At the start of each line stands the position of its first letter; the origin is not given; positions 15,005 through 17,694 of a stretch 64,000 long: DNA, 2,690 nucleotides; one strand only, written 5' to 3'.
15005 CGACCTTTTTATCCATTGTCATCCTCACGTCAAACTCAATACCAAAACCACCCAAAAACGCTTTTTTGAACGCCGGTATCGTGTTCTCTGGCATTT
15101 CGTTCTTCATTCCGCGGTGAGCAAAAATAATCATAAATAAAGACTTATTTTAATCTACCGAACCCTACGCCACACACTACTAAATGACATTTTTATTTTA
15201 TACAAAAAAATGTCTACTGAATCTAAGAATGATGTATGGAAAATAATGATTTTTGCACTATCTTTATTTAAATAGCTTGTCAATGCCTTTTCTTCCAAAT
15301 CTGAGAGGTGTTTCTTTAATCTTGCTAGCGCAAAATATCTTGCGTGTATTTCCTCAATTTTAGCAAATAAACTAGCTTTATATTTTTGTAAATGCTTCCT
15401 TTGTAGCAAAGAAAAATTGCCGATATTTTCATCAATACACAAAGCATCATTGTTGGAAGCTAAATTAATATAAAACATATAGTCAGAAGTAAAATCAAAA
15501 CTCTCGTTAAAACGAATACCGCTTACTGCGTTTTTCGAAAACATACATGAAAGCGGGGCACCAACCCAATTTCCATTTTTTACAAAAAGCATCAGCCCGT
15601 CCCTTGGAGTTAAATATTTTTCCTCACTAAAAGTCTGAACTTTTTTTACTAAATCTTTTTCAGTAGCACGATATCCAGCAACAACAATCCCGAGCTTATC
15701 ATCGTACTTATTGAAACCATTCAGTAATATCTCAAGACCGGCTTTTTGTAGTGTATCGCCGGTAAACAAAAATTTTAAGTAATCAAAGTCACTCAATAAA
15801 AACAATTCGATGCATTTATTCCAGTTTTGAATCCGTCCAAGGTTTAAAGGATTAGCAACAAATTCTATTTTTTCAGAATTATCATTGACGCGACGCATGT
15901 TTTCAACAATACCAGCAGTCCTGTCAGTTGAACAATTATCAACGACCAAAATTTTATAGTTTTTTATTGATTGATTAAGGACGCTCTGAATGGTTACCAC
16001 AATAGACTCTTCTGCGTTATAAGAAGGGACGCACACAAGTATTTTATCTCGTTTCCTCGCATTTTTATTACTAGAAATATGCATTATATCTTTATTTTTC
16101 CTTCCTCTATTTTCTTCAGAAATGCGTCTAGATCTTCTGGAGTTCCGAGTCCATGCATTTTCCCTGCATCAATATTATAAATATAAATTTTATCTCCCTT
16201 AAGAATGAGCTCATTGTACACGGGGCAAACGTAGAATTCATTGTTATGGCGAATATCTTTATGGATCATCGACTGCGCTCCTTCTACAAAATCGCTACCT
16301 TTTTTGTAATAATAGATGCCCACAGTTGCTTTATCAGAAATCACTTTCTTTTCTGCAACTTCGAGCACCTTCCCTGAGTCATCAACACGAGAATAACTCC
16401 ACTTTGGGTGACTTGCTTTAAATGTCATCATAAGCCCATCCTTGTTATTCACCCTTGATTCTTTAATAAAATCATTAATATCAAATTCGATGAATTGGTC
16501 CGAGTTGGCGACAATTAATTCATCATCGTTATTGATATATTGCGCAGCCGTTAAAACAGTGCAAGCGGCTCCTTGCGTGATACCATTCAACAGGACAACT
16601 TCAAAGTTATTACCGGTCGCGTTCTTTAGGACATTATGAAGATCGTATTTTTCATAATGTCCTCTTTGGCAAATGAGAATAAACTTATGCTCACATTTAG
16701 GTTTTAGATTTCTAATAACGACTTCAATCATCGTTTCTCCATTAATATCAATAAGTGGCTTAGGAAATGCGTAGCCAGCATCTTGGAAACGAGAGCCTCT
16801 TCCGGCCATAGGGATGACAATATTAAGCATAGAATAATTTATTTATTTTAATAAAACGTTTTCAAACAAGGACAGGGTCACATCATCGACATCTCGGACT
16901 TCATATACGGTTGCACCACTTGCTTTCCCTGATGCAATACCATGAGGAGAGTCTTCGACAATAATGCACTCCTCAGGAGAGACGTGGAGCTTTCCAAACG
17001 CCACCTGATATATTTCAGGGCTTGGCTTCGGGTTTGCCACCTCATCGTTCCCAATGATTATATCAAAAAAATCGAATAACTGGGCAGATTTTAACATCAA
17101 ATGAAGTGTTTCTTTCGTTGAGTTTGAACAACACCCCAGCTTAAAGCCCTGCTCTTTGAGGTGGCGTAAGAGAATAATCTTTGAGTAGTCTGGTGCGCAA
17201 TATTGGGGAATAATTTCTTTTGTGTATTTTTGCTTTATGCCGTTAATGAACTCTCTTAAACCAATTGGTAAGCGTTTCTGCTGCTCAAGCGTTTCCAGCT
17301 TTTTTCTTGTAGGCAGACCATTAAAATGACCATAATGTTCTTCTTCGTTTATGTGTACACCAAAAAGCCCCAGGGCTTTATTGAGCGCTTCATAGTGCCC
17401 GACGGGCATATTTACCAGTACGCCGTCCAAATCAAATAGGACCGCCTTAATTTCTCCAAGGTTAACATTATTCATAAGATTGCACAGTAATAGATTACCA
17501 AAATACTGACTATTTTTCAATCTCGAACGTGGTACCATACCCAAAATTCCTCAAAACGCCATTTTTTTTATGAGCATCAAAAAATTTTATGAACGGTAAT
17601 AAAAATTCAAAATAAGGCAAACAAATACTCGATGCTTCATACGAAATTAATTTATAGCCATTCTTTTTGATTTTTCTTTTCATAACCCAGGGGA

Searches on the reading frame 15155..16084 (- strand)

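Call 60: search_protein_families(library=pfam, proteins=[window:15155-16084:-], max_evalue=0.0001)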
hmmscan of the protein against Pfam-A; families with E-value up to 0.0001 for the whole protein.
window:15155-16084:- (309 aa): 1 family
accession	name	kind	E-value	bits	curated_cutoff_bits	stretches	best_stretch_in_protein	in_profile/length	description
PF00535.33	Glycos_transf_2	-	7.9e-17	62.1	23.3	1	17-150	2-129/168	Glycosyl transferase family 2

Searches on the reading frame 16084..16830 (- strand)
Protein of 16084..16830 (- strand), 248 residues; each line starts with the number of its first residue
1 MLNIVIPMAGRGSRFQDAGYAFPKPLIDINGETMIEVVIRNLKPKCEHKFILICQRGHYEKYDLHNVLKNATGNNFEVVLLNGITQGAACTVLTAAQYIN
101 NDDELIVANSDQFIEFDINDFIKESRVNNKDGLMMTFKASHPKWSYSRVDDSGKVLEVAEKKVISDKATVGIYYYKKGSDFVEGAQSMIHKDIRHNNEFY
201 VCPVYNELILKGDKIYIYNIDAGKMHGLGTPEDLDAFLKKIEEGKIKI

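Call 60: search_protein_families(library=pfam, proteins=[window:16084-16830:-], max_evalue=0.0001)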
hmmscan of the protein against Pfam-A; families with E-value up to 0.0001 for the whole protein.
window:16084-16830:- (248 aa): 2 families
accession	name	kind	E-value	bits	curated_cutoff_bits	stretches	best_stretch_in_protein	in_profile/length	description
PF00483.29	NTP_transferase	-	2.1e-13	50.9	21.2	1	8-178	6-183/245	Nucleotidyl transferase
PF12804.13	NTP_transf_3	-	4.9e-08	33.8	27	1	5-116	2-101/160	MobA-like NTP transferase domain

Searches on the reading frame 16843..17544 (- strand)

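Call 60: search_protein_families(library=pfam, proteins=[window:16843-17544:-], max_evalue=0.0001)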
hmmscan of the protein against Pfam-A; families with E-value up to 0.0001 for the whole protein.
window:16843-17544:- (233 aa): 2 families
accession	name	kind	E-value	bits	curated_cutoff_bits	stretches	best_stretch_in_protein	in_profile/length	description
PF13419.12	HAD_2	-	5.2e-34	118.3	23.8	1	35-214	1-176/178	Haloacid dehalogenase-like hydrolase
PF00702.32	Hydrolase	-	1.1e-23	85.1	26.4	1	32-210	1-191/191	haloacid dehalogenase-like hydrolase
